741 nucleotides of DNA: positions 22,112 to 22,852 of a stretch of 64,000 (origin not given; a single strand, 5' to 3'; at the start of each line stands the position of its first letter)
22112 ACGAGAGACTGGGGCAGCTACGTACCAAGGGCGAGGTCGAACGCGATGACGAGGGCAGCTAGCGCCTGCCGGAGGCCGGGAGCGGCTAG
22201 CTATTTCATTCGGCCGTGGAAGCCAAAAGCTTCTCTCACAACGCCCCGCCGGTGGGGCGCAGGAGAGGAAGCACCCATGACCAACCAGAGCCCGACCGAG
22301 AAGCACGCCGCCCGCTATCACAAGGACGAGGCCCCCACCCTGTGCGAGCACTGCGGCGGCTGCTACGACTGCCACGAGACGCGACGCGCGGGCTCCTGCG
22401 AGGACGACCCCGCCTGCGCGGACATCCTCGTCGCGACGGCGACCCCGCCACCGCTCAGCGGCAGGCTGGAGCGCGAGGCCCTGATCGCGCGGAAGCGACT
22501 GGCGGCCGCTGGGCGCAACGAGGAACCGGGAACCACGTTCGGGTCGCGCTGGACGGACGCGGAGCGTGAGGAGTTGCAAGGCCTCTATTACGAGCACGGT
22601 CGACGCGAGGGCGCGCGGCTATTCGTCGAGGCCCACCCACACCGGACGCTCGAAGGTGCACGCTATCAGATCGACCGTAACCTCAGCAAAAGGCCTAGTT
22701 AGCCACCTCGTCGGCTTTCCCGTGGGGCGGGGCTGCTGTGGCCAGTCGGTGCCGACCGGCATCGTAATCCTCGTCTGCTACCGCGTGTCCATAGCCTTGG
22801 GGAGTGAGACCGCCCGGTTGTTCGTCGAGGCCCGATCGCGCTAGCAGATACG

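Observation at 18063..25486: tRNA-Lys-integrated genomic island with att repeats, integrase and unusual cargo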

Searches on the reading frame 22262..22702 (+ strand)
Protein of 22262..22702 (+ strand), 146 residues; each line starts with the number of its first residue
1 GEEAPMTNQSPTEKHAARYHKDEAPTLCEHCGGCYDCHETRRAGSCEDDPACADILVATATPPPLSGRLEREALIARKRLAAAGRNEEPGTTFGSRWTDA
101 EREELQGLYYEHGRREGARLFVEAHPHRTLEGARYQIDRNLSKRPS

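Call 9: search_protein_families(library=pfam, proteins=[window:22262-22702:+], max_evalue=0.01)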
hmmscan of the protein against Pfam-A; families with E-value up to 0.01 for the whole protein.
window:22262-22702:+ (146 aa): 0 families

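Call 25: search_protein_families(library=phrogs, proteins=[window:22277-22702:+], max_evalue=0.01)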
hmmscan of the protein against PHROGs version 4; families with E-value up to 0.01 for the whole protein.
window:22277-22702:+ (141 aa): 0 families

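Call 26: search_protein_families(library=ncbifam, proteins=[window:22277-22702:+], max_evalue=0.01)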
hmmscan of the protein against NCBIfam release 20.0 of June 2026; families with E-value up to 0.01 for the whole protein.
window:22277-22702:+ (141 aa): 0 families

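Call 28: find_homologous_proteins(query=window:22277-22702:+, max_evalue=0.001)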
Query window:22277-22702:+ (141 aa): 19 proteins with E <= 0.001 among 134 candidates.
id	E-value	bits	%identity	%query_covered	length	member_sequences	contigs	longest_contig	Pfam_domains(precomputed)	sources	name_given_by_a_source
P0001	2.9e-91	321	100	100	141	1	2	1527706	-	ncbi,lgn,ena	-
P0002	4.3e-68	246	81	99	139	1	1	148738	-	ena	-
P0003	8.3e-66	238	78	99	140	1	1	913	-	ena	-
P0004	2.3e-60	221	73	98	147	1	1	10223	-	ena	-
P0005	3.6e-59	217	73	99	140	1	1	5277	-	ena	-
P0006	1.2e-57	212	72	99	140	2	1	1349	-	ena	-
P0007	5.4e-57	210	72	99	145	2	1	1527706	-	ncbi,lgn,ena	-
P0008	4.4e-56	207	71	94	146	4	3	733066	-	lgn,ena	-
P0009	4.4e-33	132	69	64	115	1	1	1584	-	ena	-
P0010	1.4e-31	127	70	62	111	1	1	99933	-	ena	-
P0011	1.0e-30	125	65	68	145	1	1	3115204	-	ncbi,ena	-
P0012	1.4e-30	124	70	62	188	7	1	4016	-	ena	-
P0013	4.2e-30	123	71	62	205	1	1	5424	-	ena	-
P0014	1.5e-26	111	65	56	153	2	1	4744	-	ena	-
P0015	2.3e-26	110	64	62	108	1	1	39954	-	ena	-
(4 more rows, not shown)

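Call 29: find_encoding_contigs(protein=P0007, flank=10000, max_places=4)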
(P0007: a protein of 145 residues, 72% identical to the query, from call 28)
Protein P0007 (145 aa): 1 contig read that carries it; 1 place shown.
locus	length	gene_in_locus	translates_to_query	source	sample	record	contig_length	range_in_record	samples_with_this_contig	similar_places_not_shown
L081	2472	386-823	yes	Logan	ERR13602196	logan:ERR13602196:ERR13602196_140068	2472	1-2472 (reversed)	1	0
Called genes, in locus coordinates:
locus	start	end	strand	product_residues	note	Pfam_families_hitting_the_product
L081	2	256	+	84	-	?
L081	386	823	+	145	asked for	-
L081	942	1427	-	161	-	PF09509:Hypoth_Ymh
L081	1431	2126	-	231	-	PF17278:DUF5343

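Call 30: find_encoding_contigs(protein=P0001, flank=10000, max_places=4)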
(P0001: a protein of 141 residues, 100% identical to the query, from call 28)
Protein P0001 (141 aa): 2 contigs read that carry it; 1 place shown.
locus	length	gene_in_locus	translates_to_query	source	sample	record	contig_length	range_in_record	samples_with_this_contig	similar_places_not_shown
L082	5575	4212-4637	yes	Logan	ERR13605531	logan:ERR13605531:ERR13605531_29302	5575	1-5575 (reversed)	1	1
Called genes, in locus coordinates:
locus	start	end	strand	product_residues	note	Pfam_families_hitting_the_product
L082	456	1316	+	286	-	PF00589:Phage_integrase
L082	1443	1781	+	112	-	-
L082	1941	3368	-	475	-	PF00270:DEAD, PF04851:ResIII (weak), PF00271:Helicase_C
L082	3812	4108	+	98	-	-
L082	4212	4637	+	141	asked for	-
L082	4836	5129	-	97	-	-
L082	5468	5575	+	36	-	?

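Call 32: find_encoding_contigs(protein=P0002, flank=10000, max_places=3)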
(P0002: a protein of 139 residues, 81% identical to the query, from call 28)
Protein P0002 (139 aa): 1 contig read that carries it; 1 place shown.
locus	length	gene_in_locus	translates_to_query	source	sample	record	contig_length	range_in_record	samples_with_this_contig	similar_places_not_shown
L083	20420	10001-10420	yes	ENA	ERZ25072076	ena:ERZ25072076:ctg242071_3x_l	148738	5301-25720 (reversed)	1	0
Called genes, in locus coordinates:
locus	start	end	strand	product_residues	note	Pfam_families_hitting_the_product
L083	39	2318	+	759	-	PF03176:MMPL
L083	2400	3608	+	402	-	PF09995:MPAB_Lcp_cat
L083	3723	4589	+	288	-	PF00497:SBP_bac_3, PF10613:Lig_chan-Glu_bd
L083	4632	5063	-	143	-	-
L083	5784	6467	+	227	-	PF14659:Phage_int_SAM_3 (weak)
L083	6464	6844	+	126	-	PF00589:Phage_integrase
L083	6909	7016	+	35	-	-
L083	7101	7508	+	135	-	-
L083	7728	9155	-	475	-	PF00270:DEAD, PF04851:ResIII (weak), PF00271:Helicase_C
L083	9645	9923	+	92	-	-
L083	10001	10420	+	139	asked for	-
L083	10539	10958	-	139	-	-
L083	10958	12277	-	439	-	PF13175:AAA_15, PF13476:AAA_23 (weak), PF13304:AAA_21, PF13175:AAA_15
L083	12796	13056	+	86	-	-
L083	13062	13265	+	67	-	-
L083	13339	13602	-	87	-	-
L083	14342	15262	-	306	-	PF00892:EamA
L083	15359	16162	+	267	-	-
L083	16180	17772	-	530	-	PF00916:Sulfate_transp, PF16983:MFS_MOT1 (weak), PF01740:STAS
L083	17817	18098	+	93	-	-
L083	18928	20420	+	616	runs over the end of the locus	PF00009:GTP_EFTU, PF00679:EFG_C, PF06421:LepA_C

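Call 33: find_encoding_contigs(protein=P0008, flank=10000, max_places=3)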
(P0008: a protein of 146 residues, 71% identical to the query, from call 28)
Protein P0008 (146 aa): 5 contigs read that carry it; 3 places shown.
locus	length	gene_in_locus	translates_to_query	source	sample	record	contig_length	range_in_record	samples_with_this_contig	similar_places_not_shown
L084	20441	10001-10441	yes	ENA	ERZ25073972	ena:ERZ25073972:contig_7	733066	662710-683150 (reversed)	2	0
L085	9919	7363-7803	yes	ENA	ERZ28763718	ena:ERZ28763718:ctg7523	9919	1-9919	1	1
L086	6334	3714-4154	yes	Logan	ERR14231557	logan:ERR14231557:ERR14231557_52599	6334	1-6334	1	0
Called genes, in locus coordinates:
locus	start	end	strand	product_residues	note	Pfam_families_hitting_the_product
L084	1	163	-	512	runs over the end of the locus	PF00289:Biotin_carb_N, PF02222:ATP-grasp, PF02786:CPSase_L_D2, PF07478:Dala_Dala_lig_C, PF02785:Biotin_carb_C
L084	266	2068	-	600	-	PF07973:tRNA_SAD, PF00587:tRNA-synt_2b, PF03129:HGTP_anticodon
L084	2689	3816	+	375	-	PF14659:Phage_int_SAM_3 (weak), PF00589:Phage_integrase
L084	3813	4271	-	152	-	-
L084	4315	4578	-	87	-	-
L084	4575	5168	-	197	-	-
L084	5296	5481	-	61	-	PF18930:DUF5679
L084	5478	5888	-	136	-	-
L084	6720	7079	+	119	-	-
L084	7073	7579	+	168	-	-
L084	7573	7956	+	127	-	PF13560:HTH_31 (weak)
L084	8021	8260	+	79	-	-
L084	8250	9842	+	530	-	PF22448:RepB_primase_C (faint)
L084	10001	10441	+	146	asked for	-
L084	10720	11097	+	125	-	PF08937:ThsB_TIR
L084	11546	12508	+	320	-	-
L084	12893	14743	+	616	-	PF00009:GTP_EFTU, PF03144:GTP_EFTU_D2 (weak), PF00679:EFG_C, PF06421:LepA_C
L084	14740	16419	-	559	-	-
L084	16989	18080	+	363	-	PF00398:RrnaAD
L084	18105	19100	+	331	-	PF00288:GHMP_kinases_N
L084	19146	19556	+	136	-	-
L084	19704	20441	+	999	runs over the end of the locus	PF00929:RNase_T, PF00270:DEAD, PF04851:ResIII (faint), PF13307:Helicase_C_2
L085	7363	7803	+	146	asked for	-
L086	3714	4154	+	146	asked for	-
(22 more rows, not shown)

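Call 34: find_encoding_contigs(protein=P0011, flank=10000, max_places=3)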
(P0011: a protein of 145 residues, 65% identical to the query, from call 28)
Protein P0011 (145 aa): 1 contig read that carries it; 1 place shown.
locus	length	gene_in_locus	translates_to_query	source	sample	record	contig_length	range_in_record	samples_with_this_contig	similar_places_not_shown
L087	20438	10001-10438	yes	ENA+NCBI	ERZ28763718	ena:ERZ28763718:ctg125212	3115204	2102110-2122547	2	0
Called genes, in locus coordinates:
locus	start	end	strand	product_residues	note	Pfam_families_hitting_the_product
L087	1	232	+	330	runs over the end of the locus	PF01479:S4 (weak), PF00849:PseudoU_synth_2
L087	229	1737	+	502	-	PF00749:tRNA-synt_1c, PF19269:Anticodon_2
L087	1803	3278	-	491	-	PF00083:Sugar_tr, PF07690:MFS_1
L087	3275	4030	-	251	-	PF07161:LppX_LprAFG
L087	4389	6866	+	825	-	PF03176:MMPL, PF02460:Patched, PF12349:Sterol-sensing (weak)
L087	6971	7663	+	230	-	PF19298:KshA_C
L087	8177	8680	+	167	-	-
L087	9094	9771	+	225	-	-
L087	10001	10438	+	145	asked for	-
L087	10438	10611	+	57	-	-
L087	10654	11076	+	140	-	-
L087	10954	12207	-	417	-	PF18862:ApeA_NTD1, PF18739:HEPN_Apea (weak)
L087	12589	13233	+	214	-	PF09335:VTT_dom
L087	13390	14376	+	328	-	PF09754:PAC2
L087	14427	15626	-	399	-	PF00067:p450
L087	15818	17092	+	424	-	PF03109:ABC1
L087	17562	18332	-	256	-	PF21946:LppM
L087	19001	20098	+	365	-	PF00497:SBP_bac_3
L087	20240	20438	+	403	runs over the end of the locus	PF00528:BPD_transp_1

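Call 40: search_protein_families(library=pfam, proteins=[L084:2689-3816:+, L084:3813-4271:-, L084:4315-4578:-, L084:4575-5168:-, L084:5478-5888:-, L084:6720-7079:+, L084:7073-7579:+, L084:7573-7956:+, L084:8250-9842:+, L084:11546-12508:+], max_evalue=0.1)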
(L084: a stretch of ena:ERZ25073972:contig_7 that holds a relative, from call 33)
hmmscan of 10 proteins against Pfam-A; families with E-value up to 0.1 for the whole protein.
L084:2689-3816:+ (375 aa): 2 families
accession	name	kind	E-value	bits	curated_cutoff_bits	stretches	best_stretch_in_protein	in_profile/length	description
PF00589.27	Phage_integrase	-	7.2e-29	101.2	27.1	1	183-358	3-169/172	Phage integrase family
PF14659.12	Phage_int_SAM_3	-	5.2e-07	30.2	22.6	1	78-134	1-56/58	Phage integrase, N-terminal SAM-like domain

L084:3813-4271:- (152 aa): 2 families
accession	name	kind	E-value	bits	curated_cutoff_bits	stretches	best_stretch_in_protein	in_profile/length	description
PF23933.1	DUF7269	-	0.0099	16.4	29.1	1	8-67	3-61/162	Family of unknown function (DUF7269)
PF07332.16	Phage_holin_3_6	-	0.041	14.4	28.4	1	6-53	41-91/116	Putative Actinobacterial Holin-X, holin superfamily III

L084:4315-4578:- (87 aa): 0 families

L084:4575-5168:- (197 aa): 1 family
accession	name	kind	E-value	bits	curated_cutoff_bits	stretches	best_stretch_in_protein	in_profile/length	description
PF03009.23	GDPD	-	0.08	13.5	23.6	0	12-53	191-230/244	Glycerophosphoryl diester phosphodiesterase family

L084:5478-5888:- (136 aa): 0 families

L084:6720-7079:+ (119 aa): 0 families

L084:7073-7579:+ (168 aa): 0 families

L084:7573-7956:+ (127 aa): 6 families
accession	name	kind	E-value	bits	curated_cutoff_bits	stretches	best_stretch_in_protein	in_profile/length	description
PF13560.12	HTH_31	-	6.6e-07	30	27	1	11-55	12-57/64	Helix-turn-helix domain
PF01381.28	HTH_3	-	0.00021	21.7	23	1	11-57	7-53/55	Helix-turn-helix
PF13443.12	HTH_26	-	0.0018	19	22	1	5-57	2-55/63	Cro/C1-type HTH DNA-binding domain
PF12802.13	MarR_2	-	0.0073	16.9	27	1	9-34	14-41/61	MarR family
PF21291.3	CYNS_N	-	0.037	14.5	27.1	1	11-55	14-58/69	Cyanate hydratase, N-terminal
PF13412.12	HTH_24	-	0.041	13.9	21.9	0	12-31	16-35/48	Winged helix-turn-helix DNA-binding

L084:8250-9842:+ (530 aa): 1 family
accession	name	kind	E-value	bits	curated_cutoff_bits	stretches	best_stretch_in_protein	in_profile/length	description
PF22448.1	RepB_primase_C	-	6.7e-06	26.3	26.1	1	238-292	2-54/54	RepB DNA-primase C-terminal helical domain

L084:11546-12508:+ (320 aa): 1 family
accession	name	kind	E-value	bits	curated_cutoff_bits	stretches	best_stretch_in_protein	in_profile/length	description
PF14304.11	CSTF_C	-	0.052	13.7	24.3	0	239-256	13-30/41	Transcription termination and cleavage factor C-terminal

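Call 41: search_protein_families(library=phrogs, proteins=[L084:2689-3816:+, L084:3813-4271:-, L084:4315-4578:-, L084:4575-5168:-, L084:5478-5888:-, L084:6720-7079:+, L084:7073-7579:+, L084:7573-7956:+, L084:8250-9842:+, L084:11546-12508:+], max_evalue=0.01)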
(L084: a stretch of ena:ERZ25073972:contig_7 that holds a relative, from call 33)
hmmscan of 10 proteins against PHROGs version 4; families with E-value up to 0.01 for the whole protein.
L084:2689-3816:+ (375 aa): 7 families
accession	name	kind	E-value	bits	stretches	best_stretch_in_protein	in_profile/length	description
phrog_1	-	integration and excision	3.6e-76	258.7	1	21-374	120-452/611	integrase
phrog_216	-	integration and excision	5.2e-30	105.6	1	146-370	19-237/301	integrase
phrog_7685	-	integration and excision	1.4e-13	52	1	248-372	120-238/240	integrase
phrog_25190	-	integration and excision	8.3e-09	36.8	1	293-363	25-95/109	integrase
phrog_35951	-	unknown function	2.1e-05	25.9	1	303-356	9-61/97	-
phrog_37709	-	unknown function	0.00018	22.5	1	148-228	27-105/116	-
phrog_7244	-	integration and excision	0.0084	16.4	0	76-235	72-231/263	integrase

L084:3813-4271:- (152 aa): 1 family
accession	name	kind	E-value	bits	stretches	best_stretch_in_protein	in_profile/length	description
phrog_25181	-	moron, auxiliary metabolic gene and host takeover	0.001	19.7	1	30-82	2-52/61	membrane protein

L084:4315-4578:- (87 aa): 0 families

L084:4575-5168:- (197 aa): 2 families
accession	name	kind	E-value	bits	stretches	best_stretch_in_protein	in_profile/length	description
phrog_6299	-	head and packaging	7e-09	36.9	1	15-143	27-155/193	terminase small subunit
phrog_51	-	head and packaging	0.0066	17.2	1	37-115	33-109/261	terminase small subunit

L084:5478-5888:- (136 aa): 1 family
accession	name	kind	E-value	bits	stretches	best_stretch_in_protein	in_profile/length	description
phrog_673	-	head and packaging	7.7e-13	50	1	33-132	28-131/260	head scaffolding protein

L084:6720-7079:+ (119 aa): 0 families

L084:7073-7579:+ (168 aa): 0 families

L084:7573-7956:+ (127 aa): 7 families
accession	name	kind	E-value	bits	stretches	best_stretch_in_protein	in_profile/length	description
phrog_8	-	transcription regulation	0.00011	22.8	1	14-56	90-132/346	transcriptional regulator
phrog_2439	-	transcription regulation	0.00015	21.7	1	9-62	16-69/367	transcriptional regulator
phrog_2967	-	transcription regulation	0.0013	19.3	1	12-97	22-93/225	transcriptional regulator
phrog_3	-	transcription regulation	0.0025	18.6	1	2-62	90-148/430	transcriptional repressor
phrog_638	-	transcription regulation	0.0047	17.8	1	17-67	21-71/145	transcriptional regulator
phrog_7241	-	transcription regulation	0.0077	17.3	0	12-56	73-117/122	transcriptional regulator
phrog_2328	-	transcription regulation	0.0084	16.9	0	5-56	20-71/128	transcriptional repressor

L084:8250-9842:+ (530 aa): 6 families
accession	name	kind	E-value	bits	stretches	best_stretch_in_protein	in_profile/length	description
phrog_13901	-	DNA, RNA and nucleotide metabolism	6.6e-56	190.9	1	2-293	5-292/341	DNA primase/helicase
phrog_1829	-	DNA, RNA and nucleotide metabolism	1.3e-51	176.6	1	5-296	3-293/772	DNA primase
phrog_3022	-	DNA, RNA and nucleotide metabolism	8.2e-37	128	1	4-189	5-190/788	DNA primase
phrog_8643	-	DNA, RNA and nucleotide metabolism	2.7e-25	90.2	1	7-163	36-172/179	DNA polymerase/primase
phrog_15962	-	DNA, RNA and nucleotide metabolism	1.8e-22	80.5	1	5-184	28-212/835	DNA primase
phrog_35045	-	DNA, RNA and nucleotide metabolism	2.6e-08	33.5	1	45-156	47-154/826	DNA primase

L084:11546-12508:+ (320 aa): 1 family
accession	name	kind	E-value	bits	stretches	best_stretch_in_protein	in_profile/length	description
phrog_8440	-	unknown function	0.0043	17.3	1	115-184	96-166/239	-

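Call 42: search_protein_families(library=padloc, proteins=[L083:10539-10958:-, L083:10958-12277:-, L084:10720-11097:+, L084:11546-12508:+, L081:942-1427:-, L081:1431-2126:-, L087:10954-12207:-], max_evalue=0.001)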
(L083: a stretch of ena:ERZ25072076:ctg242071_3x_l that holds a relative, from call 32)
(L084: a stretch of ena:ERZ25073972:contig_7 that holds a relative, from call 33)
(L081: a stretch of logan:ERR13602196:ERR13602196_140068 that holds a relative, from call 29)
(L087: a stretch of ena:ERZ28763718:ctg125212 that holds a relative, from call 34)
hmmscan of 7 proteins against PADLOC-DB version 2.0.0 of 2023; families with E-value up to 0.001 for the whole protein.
L083:10539-10958:- (139 aa): 0 families

L083:10958-12277:- (439 aa): 87 families (the best 25 are shown)
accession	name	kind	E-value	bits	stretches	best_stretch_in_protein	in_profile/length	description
PDLC03878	NsnB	-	1.4e-47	161.2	1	10-422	2-329/345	-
PDLC04707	PDC-M55A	-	6e-33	112.5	2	289-422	257-396/421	-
PDLC04148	HEC-03B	-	3.9e-28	96.7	1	273-423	283-432/458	-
PDLC02979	AriA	-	3.3e-26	91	2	281-375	274-373/373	-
PDLC02980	AriA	-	9.1e-16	56.7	1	286-376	220-304/304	-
PDLC00096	GajA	-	8.4e-14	49.2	2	10-58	3-52/630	AAA ATPase domain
PDLC00091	GajA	-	2.2e-12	44.6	2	11-59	4-53/627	AAA ATPase domain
PDLC00067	GajA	-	1.5e-11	41.5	1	7-72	2-65/604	AAA ATPase domain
PDLC00099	GajA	-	2.2e-11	41.4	2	11-69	4-70/626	AAA ATPase domain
PDLC00083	GajA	-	1.5e-10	38.1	1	331-381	295-345/639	AAA ATPase domain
PDLC02358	Old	-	2.4e-10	37.8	1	10-54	4-47/578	Old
PDLC00069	GajA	-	2.7e-10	37.3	2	331-381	336-387/687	AAA ATPase domain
PDLC00090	GajA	-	2.8e-10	37.5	1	10-71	3-66/659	AAA ATPase domain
PDLC00071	GajA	-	3.3e-10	37.4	2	332-383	276-330/588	AAA ATPase domain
PDLC00094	GajA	-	4.6e-10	36.6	1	10-69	3-64/569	AAA ATPase domain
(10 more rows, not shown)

L084:10720-11097:+ (125 aa): 3 families
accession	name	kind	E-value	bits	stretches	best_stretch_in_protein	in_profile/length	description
PDLC00433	ThsB1|ThsB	-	9.2e-06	23.8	1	3-94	2-94/164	TIR-like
PDLC00418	ThsB1|ThsB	-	2.4e-05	22.2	1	2-108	3-110/155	TIR-like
PDLC00429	ThsB1|ThsB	-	2.7e-05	22.3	1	3-91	4-97/167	TIR-like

L084:11546-12508:+ (320 aa): 0 families

L081:942-1427:- (161 aa): 3 families
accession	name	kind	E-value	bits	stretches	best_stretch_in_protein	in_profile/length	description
PDLC02412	Aga_HEPN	-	7.9e-15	52.7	1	28-158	243-379/382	Class II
PDLC03987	PD-Lambda-3_B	-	2.9e-10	37.9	1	17-134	120-237/270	-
PDLC03988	PD-Lambda-3_B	-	0.00015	19.2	1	17-112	120-215/222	-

L081:1431-2126:- (231 aa): 1 family
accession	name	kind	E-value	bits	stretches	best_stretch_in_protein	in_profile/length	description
PDLC04589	PDC-M34A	-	8.5e-09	34.1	1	24-171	25-170/208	-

L087:10954-12207:- (417 aa): 3 families
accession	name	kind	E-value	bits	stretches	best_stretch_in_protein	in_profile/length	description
PDLC05048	PDC-S58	-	3.3e-38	129.7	1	1-316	1-317/461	-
PDLC05046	PDC-S58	-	1.7e-15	54.7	1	6-315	7-308/452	-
PDLC01679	Cas13-ApeA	-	0.00089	17.1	0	252-316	3-68/187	Cas13-ApeA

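Call 45: find_related_loci(query=L084:8250-9842:+, collection=viral_contigs, flank=10000)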
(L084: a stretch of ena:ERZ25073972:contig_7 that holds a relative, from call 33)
Query L084:8250-9842:+ (530 aa) in viral_contigs; peptide patterns used: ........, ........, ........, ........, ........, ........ (x = any residue, [..] = any of these).
2 stretches matched a pattern, but none encodes a relative of the query by tblastn (E <= 1e-3).
